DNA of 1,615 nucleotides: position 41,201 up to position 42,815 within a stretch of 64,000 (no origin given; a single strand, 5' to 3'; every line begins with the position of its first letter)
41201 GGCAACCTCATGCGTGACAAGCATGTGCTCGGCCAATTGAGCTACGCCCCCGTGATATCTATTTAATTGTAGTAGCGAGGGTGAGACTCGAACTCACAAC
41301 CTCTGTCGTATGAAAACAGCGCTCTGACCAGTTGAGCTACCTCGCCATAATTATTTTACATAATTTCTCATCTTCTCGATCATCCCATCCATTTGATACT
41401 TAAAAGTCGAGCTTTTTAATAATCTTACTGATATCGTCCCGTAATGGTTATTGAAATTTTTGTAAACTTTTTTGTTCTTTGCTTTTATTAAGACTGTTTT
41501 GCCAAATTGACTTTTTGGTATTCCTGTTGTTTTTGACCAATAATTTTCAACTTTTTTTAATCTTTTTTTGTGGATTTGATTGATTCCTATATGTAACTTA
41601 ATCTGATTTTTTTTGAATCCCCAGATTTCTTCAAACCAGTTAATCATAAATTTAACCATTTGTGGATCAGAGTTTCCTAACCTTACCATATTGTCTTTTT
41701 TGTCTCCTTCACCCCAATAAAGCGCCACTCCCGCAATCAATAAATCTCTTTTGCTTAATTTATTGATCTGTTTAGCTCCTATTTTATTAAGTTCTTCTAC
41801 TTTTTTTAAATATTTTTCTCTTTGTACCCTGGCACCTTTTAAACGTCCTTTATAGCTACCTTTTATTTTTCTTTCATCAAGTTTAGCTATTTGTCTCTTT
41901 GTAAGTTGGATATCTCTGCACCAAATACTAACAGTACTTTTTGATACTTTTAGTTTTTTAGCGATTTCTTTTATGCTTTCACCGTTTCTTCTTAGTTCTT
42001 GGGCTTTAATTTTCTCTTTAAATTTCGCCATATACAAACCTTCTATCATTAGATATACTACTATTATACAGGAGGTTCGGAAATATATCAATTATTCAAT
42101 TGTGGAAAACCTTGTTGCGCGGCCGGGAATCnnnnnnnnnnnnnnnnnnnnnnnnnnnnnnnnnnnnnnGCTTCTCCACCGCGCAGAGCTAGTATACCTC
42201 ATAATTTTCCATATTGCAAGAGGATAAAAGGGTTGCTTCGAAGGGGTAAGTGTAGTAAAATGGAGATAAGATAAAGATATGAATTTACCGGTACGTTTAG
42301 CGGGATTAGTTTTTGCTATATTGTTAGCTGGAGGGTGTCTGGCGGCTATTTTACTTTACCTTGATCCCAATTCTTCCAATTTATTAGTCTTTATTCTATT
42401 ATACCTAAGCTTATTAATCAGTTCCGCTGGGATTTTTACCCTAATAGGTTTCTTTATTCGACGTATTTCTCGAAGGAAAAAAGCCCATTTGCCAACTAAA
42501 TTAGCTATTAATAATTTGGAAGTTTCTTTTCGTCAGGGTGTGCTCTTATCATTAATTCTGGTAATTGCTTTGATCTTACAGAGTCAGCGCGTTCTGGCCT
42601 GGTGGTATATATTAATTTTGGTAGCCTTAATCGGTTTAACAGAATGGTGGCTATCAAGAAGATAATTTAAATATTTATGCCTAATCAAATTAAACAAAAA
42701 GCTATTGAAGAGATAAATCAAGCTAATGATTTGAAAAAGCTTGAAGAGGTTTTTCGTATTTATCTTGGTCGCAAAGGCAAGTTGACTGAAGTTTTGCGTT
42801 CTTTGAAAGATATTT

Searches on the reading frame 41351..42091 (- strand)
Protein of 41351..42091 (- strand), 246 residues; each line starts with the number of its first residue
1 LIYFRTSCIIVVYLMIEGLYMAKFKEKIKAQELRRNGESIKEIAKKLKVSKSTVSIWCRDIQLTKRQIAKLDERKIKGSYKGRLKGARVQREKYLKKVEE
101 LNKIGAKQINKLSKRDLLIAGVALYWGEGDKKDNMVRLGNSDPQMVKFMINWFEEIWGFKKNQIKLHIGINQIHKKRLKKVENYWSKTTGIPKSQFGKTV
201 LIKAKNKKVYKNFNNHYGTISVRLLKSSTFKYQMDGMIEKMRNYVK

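Call 74: search_protein_families(library=pfam, proteins=[window:41351-42091:-], max_evalue=0.01)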
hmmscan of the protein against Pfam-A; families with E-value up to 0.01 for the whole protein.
window:41351-42091:- (246 aa): 9 families
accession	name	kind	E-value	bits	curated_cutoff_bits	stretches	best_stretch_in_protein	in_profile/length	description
PF13384.12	HTH_23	-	2e-07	31.1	24.6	1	22-57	2-37/50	Homeodomain-like domain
PF13936.12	HTH_38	-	2.8e-06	27.4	27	1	24-55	7-38/44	Helix-turn-helix domain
PF02796.21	HTH_7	-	0.0001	22.8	23.8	1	32-54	16-38/45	Helix-turn-helix domain of resolvase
PF13518.12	HTH_28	-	0.00027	21.4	25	1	33-61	8-36/52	Helix-turn-helix domain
PF04218.19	CENP-B_N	-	0.00066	19.7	21.2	1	24-59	9-44/53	CENP-B N-terminal DNA-binding domain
PF00196.25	GerE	-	0.00083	19.4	23.5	1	36-61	16-41/57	Bacterial regulatory proteins, luxR family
PF12728.13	HTH_17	-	0.0033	18.1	27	0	39-63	3-27/51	Helix-turn-helix domain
PF25787.1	HTH_SB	-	0.0071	16.5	43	0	33-56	18-41/53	Sleeping Beauty transposase HTH domain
PF00356.27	LacI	-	0.0075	16.5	27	0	39-55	1-17/46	Bacterial regulatory proteins, lacI family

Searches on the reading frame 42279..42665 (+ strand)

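Call 74: search_protein_families(library=pfam, proteins=[window:42279-42665:+], max_evalue=0.01)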
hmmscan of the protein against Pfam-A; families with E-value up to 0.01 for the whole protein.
window:42279-42665:+ (128 aa): 1 family
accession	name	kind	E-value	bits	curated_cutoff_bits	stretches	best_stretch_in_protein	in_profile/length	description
PF01040.23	UbiA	-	0.0052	16.6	34.2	1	8-127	120-233/250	UbiA prenyltransferase family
